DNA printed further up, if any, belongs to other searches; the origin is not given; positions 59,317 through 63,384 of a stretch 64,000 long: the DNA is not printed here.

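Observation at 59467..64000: pfaC-type gene carries an integrated AT domain after the KS-CLF pair and is truncated by the window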

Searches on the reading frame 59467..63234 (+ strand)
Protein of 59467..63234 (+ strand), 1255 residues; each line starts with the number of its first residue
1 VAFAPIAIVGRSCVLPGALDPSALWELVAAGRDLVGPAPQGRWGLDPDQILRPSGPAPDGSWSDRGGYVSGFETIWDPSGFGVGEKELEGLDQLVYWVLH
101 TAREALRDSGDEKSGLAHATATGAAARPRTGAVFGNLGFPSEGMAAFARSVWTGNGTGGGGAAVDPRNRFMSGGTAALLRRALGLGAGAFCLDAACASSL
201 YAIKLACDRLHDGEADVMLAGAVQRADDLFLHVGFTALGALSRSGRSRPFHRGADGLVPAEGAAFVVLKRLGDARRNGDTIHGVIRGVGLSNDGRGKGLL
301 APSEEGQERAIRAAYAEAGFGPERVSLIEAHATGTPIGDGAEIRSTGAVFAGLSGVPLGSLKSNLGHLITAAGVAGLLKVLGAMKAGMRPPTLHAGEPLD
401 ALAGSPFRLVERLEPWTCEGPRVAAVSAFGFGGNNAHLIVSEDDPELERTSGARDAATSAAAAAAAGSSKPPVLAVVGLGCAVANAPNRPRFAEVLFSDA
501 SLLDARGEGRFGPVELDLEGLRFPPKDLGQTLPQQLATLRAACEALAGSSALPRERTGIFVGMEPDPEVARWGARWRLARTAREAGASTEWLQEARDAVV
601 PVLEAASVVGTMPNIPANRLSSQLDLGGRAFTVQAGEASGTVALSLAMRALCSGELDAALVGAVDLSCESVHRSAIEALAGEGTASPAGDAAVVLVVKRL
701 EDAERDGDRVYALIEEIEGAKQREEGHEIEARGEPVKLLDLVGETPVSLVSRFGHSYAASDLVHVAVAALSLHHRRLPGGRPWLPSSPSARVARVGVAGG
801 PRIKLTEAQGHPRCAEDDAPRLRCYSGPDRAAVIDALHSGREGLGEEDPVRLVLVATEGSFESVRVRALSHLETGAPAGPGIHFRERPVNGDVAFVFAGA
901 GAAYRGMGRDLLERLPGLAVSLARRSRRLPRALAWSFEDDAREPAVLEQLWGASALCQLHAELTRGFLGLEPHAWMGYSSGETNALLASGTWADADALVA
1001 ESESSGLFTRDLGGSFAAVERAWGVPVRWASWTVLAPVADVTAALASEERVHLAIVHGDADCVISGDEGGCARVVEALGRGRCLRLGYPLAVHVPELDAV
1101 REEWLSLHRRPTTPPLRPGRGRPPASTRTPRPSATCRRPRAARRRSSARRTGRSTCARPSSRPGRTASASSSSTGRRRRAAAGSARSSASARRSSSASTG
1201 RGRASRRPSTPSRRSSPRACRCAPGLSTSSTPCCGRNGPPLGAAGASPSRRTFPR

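Call 12: search_protein_families(library=pfam, proteins=[window:59467-62802:+], max_evalue=0.01)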
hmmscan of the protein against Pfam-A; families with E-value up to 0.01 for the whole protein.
window:59467-62802:+ (1112 aa): 5 families
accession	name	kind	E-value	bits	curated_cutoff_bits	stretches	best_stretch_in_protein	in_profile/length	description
PF00109.32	ketoacyl-synt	-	3.7e-63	213.9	20.8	2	5-274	3-252/252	Beta-ketoacyl synthase, N-terminal domain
PF02801.28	Ketoacyl-synt_C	-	6.6e-36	123.4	20.8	1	282-395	1-118/119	Beta-ketoacyl synthase, C-terminal domain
PF00698.26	Acyl_transf_1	-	2.7e-08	34.1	32.7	1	895-1105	2-203/319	Acyl transferase domain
PF16197.11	KAsynt_C_assoc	-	7.7e-07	29.9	33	1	399-449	5-52/111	Ketoacyl-synthetase C-terminal extension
PF00108.29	Thiolase_N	-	0.00033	20.5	26.4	0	186-222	75-111/260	Thiolase, N-terminal domain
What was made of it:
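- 59479..60813 (+): KS2 domain with a Cys-His-His triad (DAACASS at nt 60043, HATGT at 60457, NLGH at 60556). Pfam ketoacyl-synt, Ketoacyl-synt_C and KAsynt_C_assoc cover aa 5-449 (call 12).
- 62131..63053 (+): AT2, a PfaB-type acyltransferase domain (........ at nt 62155, GYSSGE at 62395, AVHVP at 62737), interrupted by the frameshift. Pfam Acyl_transf_1 (call 12).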

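Call 13: find_related_loci(query=window:59467-62796:+, collection=genome_contigs, flank=10000)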
Query window:59467-62796:+ (1110 aa) in genome_contigs; peptide patterns used: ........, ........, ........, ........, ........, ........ (x = any residue, [..] = any of these).
75 stretches matched a pattern; 21 encode a relative of the query (tblastn E <= 1e-3); 20 distinct loci.
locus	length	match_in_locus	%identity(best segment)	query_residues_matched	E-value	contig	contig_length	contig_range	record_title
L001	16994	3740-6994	81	1-1110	0e+0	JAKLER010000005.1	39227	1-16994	MAG: Acidobacteria bacterium isolate RA.bin138 RA.bin138_5, whole genome shotgun sequence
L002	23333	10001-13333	82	1-1108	0e+0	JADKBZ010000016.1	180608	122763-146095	MAG: Holophagales bacterium isolate OdNE_18-Q3-R46-58_BATAC.193 tig00011221-10-1797660, whole genome shotgun sequence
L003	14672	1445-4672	78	1-1110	0e+0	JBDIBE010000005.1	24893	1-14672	MAG: Thermoanaerobaculia bacterium isolate AS-MICRO-OLR.30 NODE_6685_length_24893_cov_6.583925, whole genome shotgun seq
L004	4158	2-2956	82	98-1110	0e+0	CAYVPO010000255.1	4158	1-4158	MAG TPA_asm: uncultured Holophagales bacterium isolate binchicken_co235_245 genome assembly, contig: NODE_44040_length_4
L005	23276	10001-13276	80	1-1110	0e+0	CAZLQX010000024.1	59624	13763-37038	MAG TPA_asm: uncultured Holophagales bacterium isolate binchicken_co22_26 genome assembly, contig: NODE_544_length_59624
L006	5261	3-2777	82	164-1110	0e+0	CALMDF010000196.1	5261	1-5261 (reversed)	MAG TPA_asm: uncultured Holophagales bacterium isolate SRR5468106_bin.27_CONCOCT_v1.1_MAG genome assembly, contig: ERZ78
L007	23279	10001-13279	82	3-1110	0e+0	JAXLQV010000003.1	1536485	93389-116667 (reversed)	MAG: Thermoanaerobaculia bacterium isolate STL-ACI12 C1.273.fa-3, whole genome shotgun sequence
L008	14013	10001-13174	53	1-1110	0e+0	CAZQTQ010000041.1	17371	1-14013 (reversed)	MAG TPA_asm: uncultured Rickettsiales bacterium isolate SRP308112_co1_341 genome assembly, contig: NODE_5393_length_1737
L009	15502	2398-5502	50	3-1110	0e+0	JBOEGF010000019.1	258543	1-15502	MAG: Nannocystales bacterium isolate PBSAdel1 PBSA13b_contig_234, whole genome shotgun sequence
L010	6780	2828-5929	49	3-1110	0e+0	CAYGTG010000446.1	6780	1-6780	MAG TPA_asm: uncultured Nannocystaceae bacterium isolate ERP117304_co3_187 genome assembly, contig: NODE_16266_length_67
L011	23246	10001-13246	46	8-1110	0e+0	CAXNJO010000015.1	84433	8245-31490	MAG: Polyangiales bacterium isolate ME-04may21-LR-79 genome assembly, contig: ME-04may21-LR-C932, whole genome shotgun s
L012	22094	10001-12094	57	1-772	0e+0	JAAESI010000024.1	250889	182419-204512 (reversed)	MAG: Proteobacteria bacterium isolate Ust_8 UstG_CONTIG144273, whole genome shotgun sequence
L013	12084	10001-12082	90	1-717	0e+0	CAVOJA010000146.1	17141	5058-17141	MAG: uncultured Holophagales bacterium isolate MFD10097.bin.2.1 genome assembly, contig: contig_897, whole genome shotgu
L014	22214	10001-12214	50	3-784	0e+0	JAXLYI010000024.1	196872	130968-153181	MAG: Polyangiales bacterium isolate STL-MYX9 C4.55.fa-24, whole genome shotgun sequence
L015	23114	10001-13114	41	3-1110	0e+0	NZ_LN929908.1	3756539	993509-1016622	Mycobacterium sp. M26, whole genome shotgun sequence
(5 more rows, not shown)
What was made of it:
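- Closest known: The pfaD-pfaA-pfaB/C cluster of Acanthopleuribacter pedis and Sulfidibacter corallicola. Different: The window has 72% GC and groups with uncultured Holophagales/Thermoanaerobaculia MAGs (call 13).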

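Call 17: search_protein_families(library=pfam, proteins=[L002:10001-18703:+, L007:9995-18664:+, L005:10001-18754:+], max_evalue=0.01)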
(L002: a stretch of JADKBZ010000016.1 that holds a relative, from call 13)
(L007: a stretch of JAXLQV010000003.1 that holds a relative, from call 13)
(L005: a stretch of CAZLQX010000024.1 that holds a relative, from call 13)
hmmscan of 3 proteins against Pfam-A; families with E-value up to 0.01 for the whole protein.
L002:10001-18703:+ (2900 aa): 8 families
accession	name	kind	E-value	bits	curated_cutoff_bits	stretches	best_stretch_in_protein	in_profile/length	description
PF07977.19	FabA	-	3.8e-89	295.9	23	4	2075-2212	2-137/138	FabA-like domain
PF00109.32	ketoacyl-synt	-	2.9e-63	214.3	20.8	2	5-275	3-252/252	Beta-ketoacyl synthase, N-terminal domain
PF02801.28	Ketoacyl-synt_C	-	1.7e-32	112.4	20.8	1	283-395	1-117/119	Beta-ketoacyl synthase, C-terminal domain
PF00698.26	Acyl_transf_1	-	8.7e-11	42.3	32.7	1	898-1181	2-269/319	Acyl transferase domain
PF01553.26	Acyltransferase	-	3.7e-09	36.9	23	1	2633-2763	13-131/132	Acyltransferase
PF16197.11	KAsynt_C_assoc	-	4e-06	27.6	33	1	400-445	5-47/111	Ketoacyl-synthetase C-terminal extension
PF14765.12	PS-DH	-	0.00055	20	23.7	1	2349-2439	30-119/166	Polyketide synthase dehydratase N-terminal domain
PF00108.29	Thiolase_N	-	0.0033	17.3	26.4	0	184-223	66-111/260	Thiolase, N-terminal domain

L007:9995-18664:+ (2889 aa): 9 families
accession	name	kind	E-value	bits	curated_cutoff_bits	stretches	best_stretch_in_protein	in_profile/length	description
PF07977.19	FabA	-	4.5e-86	285.9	23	3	1669-1805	1-137/138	FabA-like domain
PF00109.32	ketoacyl-synt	-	7.4e-67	226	20.8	2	5-267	3-252/252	Beta-ketoacyl synthase, N-terminal domain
PF02801.28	Ketoacyl-synt_C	-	3.7e-35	120.9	20.8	1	275-388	1-118/119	Beta-ketoacyl synthase, C-terminal domain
PF00698.26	Acyl_transf_1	-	1.8e-11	44.5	32.7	1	880-1161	2-267/319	Acyl transferase domain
PF01553.26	Acyltransferase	-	3.5e-08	33.8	23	1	2622-2752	13-131/132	Acyltransferase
PF16197.11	KAsynt_C_assoc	-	1.1e-06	29.4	33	1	392-439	5-49/111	Ketoacyl-synthetase C-terminal extension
PF14765.12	PS-DH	-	4.3e-05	23.6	23.7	1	2335-2427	27-122/166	Polyketide synthase dehydratase N-terminal domain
PF00108.29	Thiolase_N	-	0.0068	16.2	26.4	0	179-215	75-111/260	Thiolase, N-terminal domain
PF08545.16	ACP_syn_III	-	0.0072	16.6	24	0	627-695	3-66/80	3-Oxoacyl-[acyl-carrier-protein (ACP)] synthase III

L005:10001-18754:+ (2917 aa): 7 families
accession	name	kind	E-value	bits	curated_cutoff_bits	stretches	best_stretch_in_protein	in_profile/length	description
PF07977.19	FabA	-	2.8e-90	299.6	23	4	2090-2227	2-137/138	FabA-like domain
PF00109.32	ketoacyl-synt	-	1.9e-70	237.8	20.8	2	5-267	3-252/252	Beta-ketoacyl synthase, N-terminal domain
PF02801.28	Ketoacyl-synt_C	-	1.2e-31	109.6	20.8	1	275-388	1-118/119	Beta-ketoacyl synthase, C-terminal domain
PF00698.26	Acyl_transf_1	-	9.7e-10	38.9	32.7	1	877-1167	2-276/319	Acyl transferase domain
PF01553.26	Acyltransferase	-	2.7e-09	37.4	23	1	2648-2778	13-131/132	Acyltransferase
PF16197.11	KAsynt_C_assoc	-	1e-05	26.3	33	1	394-438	7-48/111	Ketoacyl-synthetase C-terminal extension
PF00108.29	Thiolase_N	-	0.00046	20.1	26.4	0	176-215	72-111/260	Thiolase, N-terminal domain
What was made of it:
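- On pfa1-pfa2-pfa3 (myxobacterial-type / Shulse & Allen Type L) PUFA synthase, AT2-containing subtype: The orthologues have 3-4 FabA stretches, E about 1e-86 to 1e-90 (call 17).
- Orthologue architecture KS-CLF-AT-FabA x3-4-(PS-DH)-AGPAT by Pfam: call 17.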

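Call 24: find_encoding_contigs(protein=window:59467-63234:+, flank=10000, max_places=6)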
Protein window:59467-63234:+ (1255 aa): no gene with exactly this product is on record in the collection.

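Call 41: search_protein_families(library=pfam, proteins=[L002:18858-20390:+, L002:20375-21508:+, L007:18696-19652:+, L007:19985-20929:+, L007:20978-22222:+], max_evalue=0.01)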
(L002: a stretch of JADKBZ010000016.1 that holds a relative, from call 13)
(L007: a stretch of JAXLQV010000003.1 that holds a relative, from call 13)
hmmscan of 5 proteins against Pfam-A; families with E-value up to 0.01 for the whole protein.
L002:18858-20390:+ (510 aa): 0 families

L002:20375-21508:+ (377 aa): 2 families
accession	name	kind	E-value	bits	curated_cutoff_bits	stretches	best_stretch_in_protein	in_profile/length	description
PF00793.26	DAHP_synth_1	-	3.1e-43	148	25.5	1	104-352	15-257/270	DAHP synthetase I family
PF18152.6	DAHP_snth_FXD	-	4.5e-09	36.4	27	1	32-78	23-67/67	DAHP synthase ferredoxin-like domain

L007:18696-19652:+ (318 aa): 2 families
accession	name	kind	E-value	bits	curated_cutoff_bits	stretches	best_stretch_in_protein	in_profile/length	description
PF02826.25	2-Hacid_dh_C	-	4.2e-43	147.2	25.1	1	111-282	2-177/178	D-isomer specific 2-hydroxyacid dehydrogenase, NAD binding domain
PF00389.36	2-Hacid_dh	-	0.00099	19.2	24.6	1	15-312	6-133/134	D-isomer specific 2-hydroxyacid dehydrogenase, catalytic domain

L007:19985-20929:+ (314 aa): 0 families

L007:20978-22222:+ (414 aa): 0 families

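Call 57: search_protein_families(library=ncbifam, proteins=[L002:10001-18703:+], max_evalue=0.00001)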
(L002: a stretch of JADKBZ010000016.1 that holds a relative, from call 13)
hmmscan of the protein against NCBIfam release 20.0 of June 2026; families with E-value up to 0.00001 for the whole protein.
L002:10001-18703:+ (2900 aa): 27 families (the best 25 are shown)
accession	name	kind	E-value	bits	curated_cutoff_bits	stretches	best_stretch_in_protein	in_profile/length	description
NF045894.1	PKS_plus_SDR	equivalog_domain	5.5e-120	402.1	1740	3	5-456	2-438/1515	type I polyketide synthase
NF040607.1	mycolic_Pks13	equivalog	1.7e-82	277.7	2100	2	192-447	266-529/1680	polyketide synthase Pks13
NF041183.1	Pks2_ls1_myc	equivalog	4.4e-81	272.5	2400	2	4-475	2-455/2086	sulfolipid-1 biosynthesis phthioceranic/hydroxyphthioceranic acid synthase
TIGR02813.1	omega_3_PfaA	subfamily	6e-75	252.1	1010.1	1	186-455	195-473/2582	polyketide-type polyunsaturated fatty acid synthase PfaA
NF003509.0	PRK05174.1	equivalog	2.6e-67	225.9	124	3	2066-2217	21-163/172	bifunctional 3-hydroxydecanoyl-ACP dehydratase/trans-2-decenoyl-ACP isomerase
TIGR01749.1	fabA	equivalog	8.6e-64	214.5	238.15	3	1645-1819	3-158/169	3-hydroxyacyl-[acyl-carrier-protein] dehydratase FabA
TIGR03150.1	fabF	equivalog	2.4e-42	145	493.75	1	184-441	148-406/407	beta-ketoacyl-ACP synthase II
NF005589.0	PRK07314.1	subfamily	2.1e-40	138.7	387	1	181-441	148-409/413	beta-ketoacyl-ACP synthase II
NF053555.1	prodigi_MBC_PigJ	equivalog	1.4e-38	132.7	900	1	175-442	491-757/759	prodigiosin MBC biosynthesis protein PigJ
NF005076.0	PRK06501.1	equivalog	7.6e-37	127.2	629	1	170-444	148-423/425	beta-ketoacyl-ACP synthase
NF004970.0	PRK06333.1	subfamily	3e-36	125.2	525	1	175-441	151-419/424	beta-ketoacyl-ACP synthase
NF058662.1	cispenta_AmcF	equivalog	1e-34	120.2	325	1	182-441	114-367/369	cispentacin biosynthesis acyltransferase subunit AmcF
NF005490.0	PRK07103.1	equivalog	5.5e-33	114.6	445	1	179-442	151-411/414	polyketide beta-ketoacyl:acyl carrier protein synthase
NF006587.0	PRK09116.1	equivalog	5.4e-30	104.5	470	1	170-441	137-404/408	beta-ketoacyl-ACP synthase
NF006618.0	PRK09185.1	subfamily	1.8e-29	103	407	1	175-443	139-392/394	beta-ketoacyl-ACP synthase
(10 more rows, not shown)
